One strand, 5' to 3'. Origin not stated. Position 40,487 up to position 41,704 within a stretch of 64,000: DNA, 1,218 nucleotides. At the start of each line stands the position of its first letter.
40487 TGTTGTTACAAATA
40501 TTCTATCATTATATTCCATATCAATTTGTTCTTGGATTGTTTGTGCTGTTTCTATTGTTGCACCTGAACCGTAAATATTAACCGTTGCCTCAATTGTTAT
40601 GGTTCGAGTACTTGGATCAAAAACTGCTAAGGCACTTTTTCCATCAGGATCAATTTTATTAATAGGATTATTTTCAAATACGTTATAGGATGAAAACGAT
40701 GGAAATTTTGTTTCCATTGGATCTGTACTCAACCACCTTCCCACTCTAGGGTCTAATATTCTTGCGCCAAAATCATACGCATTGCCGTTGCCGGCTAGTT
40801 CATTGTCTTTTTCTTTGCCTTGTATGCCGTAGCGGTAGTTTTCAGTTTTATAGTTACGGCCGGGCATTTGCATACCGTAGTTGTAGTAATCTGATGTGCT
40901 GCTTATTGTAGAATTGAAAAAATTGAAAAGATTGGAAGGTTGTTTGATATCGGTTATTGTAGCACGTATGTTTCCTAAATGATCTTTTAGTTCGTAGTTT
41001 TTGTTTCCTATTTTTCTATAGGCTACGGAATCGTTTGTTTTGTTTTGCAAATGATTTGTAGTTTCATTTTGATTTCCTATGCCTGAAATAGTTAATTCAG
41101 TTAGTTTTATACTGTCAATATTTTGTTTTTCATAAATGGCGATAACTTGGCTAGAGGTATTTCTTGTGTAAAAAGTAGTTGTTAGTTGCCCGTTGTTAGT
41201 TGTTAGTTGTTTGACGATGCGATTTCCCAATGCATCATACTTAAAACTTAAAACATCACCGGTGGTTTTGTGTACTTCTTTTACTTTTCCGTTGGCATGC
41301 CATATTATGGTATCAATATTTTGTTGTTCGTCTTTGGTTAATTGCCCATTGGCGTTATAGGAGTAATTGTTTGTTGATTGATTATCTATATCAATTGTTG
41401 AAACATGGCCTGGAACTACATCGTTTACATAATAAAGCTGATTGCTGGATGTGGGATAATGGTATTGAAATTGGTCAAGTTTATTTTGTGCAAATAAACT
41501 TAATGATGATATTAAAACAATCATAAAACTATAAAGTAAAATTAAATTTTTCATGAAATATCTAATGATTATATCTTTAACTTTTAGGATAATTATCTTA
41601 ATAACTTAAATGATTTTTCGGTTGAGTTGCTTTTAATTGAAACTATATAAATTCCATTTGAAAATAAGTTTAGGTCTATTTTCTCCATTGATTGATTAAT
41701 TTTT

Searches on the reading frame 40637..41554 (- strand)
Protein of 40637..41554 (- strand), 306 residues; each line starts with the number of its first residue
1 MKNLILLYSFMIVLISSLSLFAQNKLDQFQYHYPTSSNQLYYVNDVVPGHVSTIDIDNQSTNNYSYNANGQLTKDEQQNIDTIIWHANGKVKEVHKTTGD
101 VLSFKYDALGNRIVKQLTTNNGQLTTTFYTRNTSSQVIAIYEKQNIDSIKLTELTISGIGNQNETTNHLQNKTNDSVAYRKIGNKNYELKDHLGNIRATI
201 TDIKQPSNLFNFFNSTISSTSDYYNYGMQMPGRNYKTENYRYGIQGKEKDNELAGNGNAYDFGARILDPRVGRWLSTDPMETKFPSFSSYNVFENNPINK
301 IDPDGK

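Call 13: find_homologous_proteins(query=window:40637-41554:-, max_evalue=0.001)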
Query seq(306 aa) (306 aa): 900 proteins with E <= 0.001 among 1443 candidates; the best 120 are listed.
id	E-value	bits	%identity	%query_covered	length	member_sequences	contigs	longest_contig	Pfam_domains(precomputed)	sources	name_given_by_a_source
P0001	2.8e-77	278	46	98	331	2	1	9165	-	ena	-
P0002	2.5e-60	223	41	92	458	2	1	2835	PF05593.20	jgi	-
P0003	2.8e-55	206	44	77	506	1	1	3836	-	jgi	jgi:RHS repeat-associated protein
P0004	2.7e-53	200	52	67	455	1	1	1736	-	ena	-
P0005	5.5e-53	199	43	88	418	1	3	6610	PF05593.20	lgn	-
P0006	4.1e-51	192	38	94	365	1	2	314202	PF25023.2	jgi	jgi:RHS repeat-associated protein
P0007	4.3e-51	192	38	84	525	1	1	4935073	PF05593.20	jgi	jgi:RHS repeat-associated protein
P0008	6.4e-51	192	40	84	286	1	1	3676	-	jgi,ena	-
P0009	3.9e-50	189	64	43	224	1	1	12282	-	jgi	jgi:RHS repeat-associated protein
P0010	4.4e-50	189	63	44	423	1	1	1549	-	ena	-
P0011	3.6e-49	186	42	80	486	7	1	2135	-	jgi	-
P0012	6.2e-47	179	39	92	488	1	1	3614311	-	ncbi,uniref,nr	ncbi:RHS repeat domain-containing protein [Litoribacter populi]|uniref:RHS repeat domain-containing 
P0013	9.9e-47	178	65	42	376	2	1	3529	-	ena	-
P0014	2.1e-46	177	60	44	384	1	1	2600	-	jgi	jgi:RHS repeat-associated protein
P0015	2.3e-46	177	41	83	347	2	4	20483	-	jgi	jgi:RHS repeat-associated protein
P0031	1.2e-35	142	55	42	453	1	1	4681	-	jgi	jgi:RHS repeat-associated protein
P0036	5.3e-35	140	52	42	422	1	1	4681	-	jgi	jgi:RHS repeat-associated protein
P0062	2.8e-30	124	50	40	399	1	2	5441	-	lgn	-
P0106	3.7e-26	110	47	42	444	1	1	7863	-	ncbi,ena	-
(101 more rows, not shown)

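Call 20: find_encoding_contigs(protein=P0001, flank=6000, max_places=4)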
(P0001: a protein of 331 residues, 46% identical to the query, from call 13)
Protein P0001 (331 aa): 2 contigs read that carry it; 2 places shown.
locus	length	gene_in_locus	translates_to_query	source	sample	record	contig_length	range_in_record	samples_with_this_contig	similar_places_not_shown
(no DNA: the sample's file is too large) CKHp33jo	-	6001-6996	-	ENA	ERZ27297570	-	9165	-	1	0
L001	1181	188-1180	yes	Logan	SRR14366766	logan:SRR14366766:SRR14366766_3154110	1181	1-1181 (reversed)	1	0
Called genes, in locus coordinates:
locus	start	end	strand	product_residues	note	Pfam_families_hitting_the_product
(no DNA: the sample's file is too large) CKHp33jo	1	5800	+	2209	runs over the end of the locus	PF20041:DUF6443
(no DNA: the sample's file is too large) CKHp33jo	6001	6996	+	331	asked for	-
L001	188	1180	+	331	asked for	?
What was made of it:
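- The closest relative, P0001, lies 200 nt downstream of a 2209-aa DUF6443 protein (call 20), which favours the cap model below. P0001, the closest relative of A and B, lies 200 nt after a 2209-aa DUF6443 protein with no gene between (call 20).
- Tried and rejected: The contig carrying P0001 and its 2209-aa neighbour has no retrievable DNA (call 20), so the end of that neighbour could not be read.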

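Call 38: find_encoding_contigs(protein=P0031, flank=6000, max_places=3)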
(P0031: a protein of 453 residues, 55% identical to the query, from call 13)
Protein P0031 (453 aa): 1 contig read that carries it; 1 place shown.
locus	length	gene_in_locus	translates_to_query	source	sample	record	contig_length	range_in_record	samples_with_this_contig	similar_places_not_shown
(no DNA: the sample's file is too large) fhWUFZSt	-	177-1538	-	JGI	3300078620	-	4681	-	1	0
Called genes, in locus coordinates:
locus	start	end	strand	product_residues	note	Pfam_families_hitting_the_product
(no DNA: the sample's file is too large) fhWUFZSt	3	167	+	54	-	?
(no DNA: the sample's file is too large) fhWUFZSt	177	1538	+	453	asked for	-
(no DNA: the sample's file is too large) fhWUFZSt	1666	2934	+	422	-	-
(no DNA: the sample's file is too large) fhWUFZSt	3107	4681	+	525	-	?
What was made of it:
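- P0031 and P0036 plus a third gene form a similar tandem array (call 38).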

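Call 39: find_encoding_contigs(protein=P0062, flank=6000, max_places=3)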
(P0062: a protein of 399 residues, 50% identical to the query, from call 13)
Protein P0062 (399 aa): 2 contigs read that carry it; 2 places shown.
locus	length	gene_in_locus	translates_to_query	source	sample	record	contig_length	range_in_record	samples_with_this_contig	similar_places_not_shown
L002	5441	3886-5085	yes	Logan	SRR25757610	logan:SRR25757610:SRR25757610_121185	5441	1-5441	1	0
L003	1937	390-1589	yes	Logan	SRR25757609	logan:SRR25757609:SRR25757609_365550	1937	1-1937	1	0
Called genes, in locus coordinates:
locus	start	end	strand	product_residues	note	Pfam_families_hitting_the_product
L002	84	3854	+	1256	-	PF05593:RHS_repeat (faint)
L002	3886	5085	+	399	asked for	-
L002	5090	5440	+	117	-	?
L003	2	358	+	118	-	?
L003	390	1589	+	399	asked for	-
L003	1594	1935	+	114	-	?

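Call 47: find_related_loci(query=A3, collection=genome_contigs, flank=8000)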
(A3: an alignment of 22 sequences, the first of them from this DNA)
Query A3 (306 aa) in genome_contigs; peptide patterns used: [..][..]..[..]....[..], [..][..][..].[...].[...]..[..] (x = any residue, [..] = any of these).
598 stretches matched a pattern (row limit reached: there are more); 575 encode a relative of the query (tblastn E <= 1e-3); the best 80 are kept; 80 distinct loci.
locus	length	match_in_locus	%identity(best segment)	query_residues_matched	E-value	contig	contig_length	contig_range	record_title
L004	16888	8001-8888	41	26-305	2e-65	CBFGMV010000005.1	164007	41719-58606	MAG TPA_asm: uncultured Dyadobacter sp. isolate ERR5385024_concoct_9 genome assembly, contig: ERZ27258638.18, whole geno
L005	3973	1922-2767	40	25-305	1e-62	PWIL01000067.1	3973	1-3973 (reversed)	MAG: Mollicutes bacterium isolate CSSed10_109m CS-Sed10-C84829, whole genome shotgun sequence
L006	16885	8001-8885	40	26-305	2e-61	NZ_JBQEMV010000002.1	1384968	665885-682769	Chitinophaga sp. 22620 scaffold2, whole genome shotgun sequence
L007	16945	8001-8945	42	21-306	8e-61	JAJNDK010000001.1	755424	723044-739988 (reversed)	MAG: Bacteroidetes bacterium isolate C_No_T20_B_bin.3 scaffold_2, whole genome shotgun sequence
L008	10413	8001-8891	40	26-305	6e-60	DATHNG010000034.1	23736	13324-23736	MAG TPA_asm: Bacteroidia bacterium isolate SMAG_U12652 k141_3825617, whole genome shotgun sequence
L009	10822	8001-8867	38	25-305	8e-59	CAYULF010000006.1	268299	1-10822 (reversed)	MAG TPA_asm: uncultured Hyphomicrobiales bacterium isolate SRP334346_co1_107 genome assembly, contig: NODE_47_length_268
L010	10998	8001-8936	37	22-306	2e-57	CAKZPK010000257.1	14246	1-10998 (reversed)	MAG TPA_asm: uncultured Crocinitomix sp. isolate ERR2094173_bin.34_CONCOCT_v1.1_MAG genome assembly, contig: ERZ650163.2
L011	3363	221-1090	39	26-305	5e-57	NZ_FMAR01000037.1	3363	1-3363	Chitinophaga costaii strain A37T2, whole genome shotgun sequence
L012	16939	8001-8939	37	15-305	2e-56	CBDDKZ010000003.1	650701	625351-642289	MAG: Cytophagales bacterium isolate 45e868e7-5122-452c-b1bb-b8116e9dc412 genome assembly, contig: contig_3, whole genome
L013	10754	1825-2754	37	26-305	4e-56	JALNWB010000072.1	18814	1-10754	MAG: Ignavibacteriaceae bacterium isolate SO_2016_GW1 bin 51 scaffold05037_OW334_2016, whole genome shotgun sequence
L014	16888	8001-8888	39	26-305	3e-56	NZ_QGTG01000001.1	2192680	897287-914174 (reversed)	Chitinophaga sp. S165 Ga0215878_101, whole genome shotgun sequence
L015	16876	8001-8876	37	30-306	4e-56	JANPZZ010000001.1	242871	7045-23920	MAG: Chitinophagaceae bacterium isolate 26_gen_w_cov.16 s1527, whole genome shotgun sequence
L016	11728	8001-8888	36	25-305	3e-55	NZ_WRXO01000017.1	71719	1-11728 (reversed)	Chitinophaga oryziterrae strain JCM 16595 NODE_17_length_71719_cov_21.303819, whole genome shotgun sequence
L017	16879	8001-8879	36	26-306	1e-54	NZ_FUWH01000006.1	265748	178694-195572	Sediminibacterium ginsengisoli strain DSM 22335, whole genome shotgun sequence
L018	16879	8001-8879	38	26-305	7e-55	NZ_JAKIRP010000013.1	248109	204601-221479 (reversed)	Chitinophaga filiformis strain ZLX-1 Scaffold13_1, whole genome shotgun sequence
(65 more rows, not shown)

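Call 70: find_encoding_contigs(protein=P0106, flank=8000, max_places=3)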
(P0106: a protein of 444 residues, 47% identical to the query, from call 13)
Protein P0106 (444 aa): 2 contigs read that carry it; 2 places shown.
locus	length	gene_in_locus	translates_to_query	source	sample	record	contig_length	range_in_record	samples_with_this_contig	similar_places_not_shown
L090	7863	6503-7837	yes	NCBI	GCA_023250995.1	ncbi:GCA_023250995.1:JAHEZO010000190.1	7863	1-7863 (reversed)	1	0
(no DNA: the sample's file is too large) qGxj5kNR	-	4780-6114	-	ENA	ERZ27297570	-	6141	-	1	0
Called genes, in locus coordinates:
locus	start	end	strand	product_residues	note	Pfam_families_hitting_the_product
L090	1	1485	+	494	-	?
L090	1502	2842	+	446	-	-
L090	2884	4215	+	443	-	-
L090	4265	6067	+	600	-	PF07591:PT-HINT, PF14890:Intein_splicing (faint)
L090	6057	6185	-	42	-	-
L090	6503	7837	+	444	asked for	-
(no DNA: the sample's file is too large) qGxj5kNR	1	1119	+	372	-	?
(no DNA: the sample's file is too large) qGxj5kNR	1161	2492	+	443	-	-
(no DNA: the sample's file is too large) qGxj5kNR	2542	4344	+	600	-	PF07591:PT-HINT, PF14890:Intein_splicing (faint)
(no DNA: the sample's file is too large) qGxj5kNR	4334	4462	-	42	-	-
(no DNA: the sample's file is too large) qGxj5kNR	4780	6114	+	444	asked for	-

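Call 84: search_protein_families(library=ncbifam, proteins=[L090:1-1485:+, L090:1502-2842:+, L090:2884-4215:+, L090:4265-6067:+, L090:6503-7837:+, L002:84-3854:+, L002:3886-5085:+, P0001, P0031, P0036], max_evalue=0.01)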
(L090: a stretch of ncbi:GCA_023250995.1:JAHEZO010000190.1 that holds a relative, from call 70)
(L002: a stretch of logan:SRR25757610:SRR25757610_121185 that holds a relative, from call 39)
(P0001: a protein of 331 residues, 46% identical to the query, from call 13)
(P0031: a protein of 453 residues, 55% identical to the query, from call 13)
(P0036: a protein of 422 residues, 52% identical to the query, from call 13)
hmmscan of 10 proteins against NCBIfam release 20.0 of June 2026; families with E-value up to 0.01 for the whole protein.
L090:1-1485:+ (494 aa): 1 family
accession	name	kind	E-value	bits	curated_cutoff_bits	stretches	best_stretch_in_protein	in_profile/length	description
TIGR01643.1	YD_repeat_2x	repeat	1.2e-05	25.6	15.8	0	104-125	13-34/42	YD repeat-containing protein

L090:1502-2842:+ (446 aa): 1 family
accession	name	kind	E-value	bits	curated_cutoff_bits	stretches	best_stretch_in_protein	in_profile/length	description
TIGR03696.1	Rhs_assc_core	domain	6e-10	39.5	32.5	1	83-155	12-76/76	RHS repeat-associated core domain-containing protein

L090:2884-4215:+ (443 aa): 1 family
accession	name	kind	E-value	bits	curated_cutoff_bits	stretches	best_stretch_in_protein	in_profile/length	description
TIGR03696.1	Rhs_assc_core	domain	1.1e-10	41.8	32.5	1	82-164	1-75/76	RHS repeat-associated core domain-containing protein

L090:4265-6067:+ (600 aa): 3 families
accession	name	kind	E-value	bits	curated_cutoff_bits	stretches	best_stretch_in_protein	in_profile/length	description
TIGR03696.1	Rhs_assc_core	domain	1e-08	35.5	32.5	1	81-163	1-75/76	RHS repeat-associated core domain-containing protein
TIGR01443.1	intein_Cterm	domain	1.7e-05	24.9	15.6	1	446-468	2-23/24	intein C-terminal splicing region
TIGR01445.1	intein_Nterm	domain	0.00021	22.2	24.5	1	321-391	1-82/83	intein N-terminal splicing region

L090:6503-7837:+ (444 aa): 1 family
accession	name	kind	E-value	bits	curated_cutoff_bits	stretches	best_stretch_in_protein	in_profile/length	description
TIGR03696.1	Rhs_assc_core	domain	2.3e-11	44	32.5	1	77-159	1-75/76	RHS repeat-associated core domain-containing protein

L002:84-3854:+ (1256 aa): 2 families
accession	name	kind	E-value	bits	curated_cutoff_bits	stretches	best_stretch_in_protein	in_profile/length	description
TIGR01643.1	YD_repeat_2x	repeat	5.8e-07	29.8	15.8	1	701-734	1-34/42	YD repeat-containing protein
NF008887.0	PRK11921.1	equivalog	0.0033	16.3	635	1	44-177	21-151/396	anaerobic nitric oxide reductase flavorubredoxin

L002:3886-5085:+ (399 aa): 1 family
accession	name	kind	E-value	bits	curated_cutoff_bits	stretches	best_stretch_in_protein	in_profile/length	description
TIGR03696.1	Rhs_assc_core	domain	1.4e-16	60.7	32.5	1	67-149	1-75/76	RHS repeat-associated core domain-containing protein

P0001 (331 aa): 1 family
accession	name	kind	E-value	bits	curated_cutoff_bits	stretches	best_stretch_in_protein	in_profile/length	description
TIGR03696.1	Rhs_assc_core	domain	5.2e-15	55.7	32.5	1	238-318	3-75/76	RHS repeat-associated core domain-containing protein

P0031 (453 aa): 1 family
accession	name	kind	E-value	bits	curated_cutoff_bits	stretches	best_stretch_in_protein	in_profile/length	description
TIGR03696.1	Rhs_assc_core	domain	1.7e-17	63.7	32.5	1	88-170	1-75/76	RHS repeat-associated core domain-containing protein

P0036 (422 aa): 2 families
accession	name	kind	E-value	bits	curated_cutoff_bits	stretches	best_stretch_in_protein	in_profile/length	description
TIGR03696.1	Rhs_assc_core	domain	1.1e-16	61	32.5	1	88-170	1-75/76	RHS repeat-associated core domain-containing protein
TIGR02535.1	hyp_Hser_kinase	hypoth_equivalog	0.0079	15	446.3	0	288-419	93-203/397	proposed homoserine kinase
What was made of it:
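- NCBIfam finds YD repeats but no TIGR03696 in both shells, and TIGR03696 in every cap (call 84).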
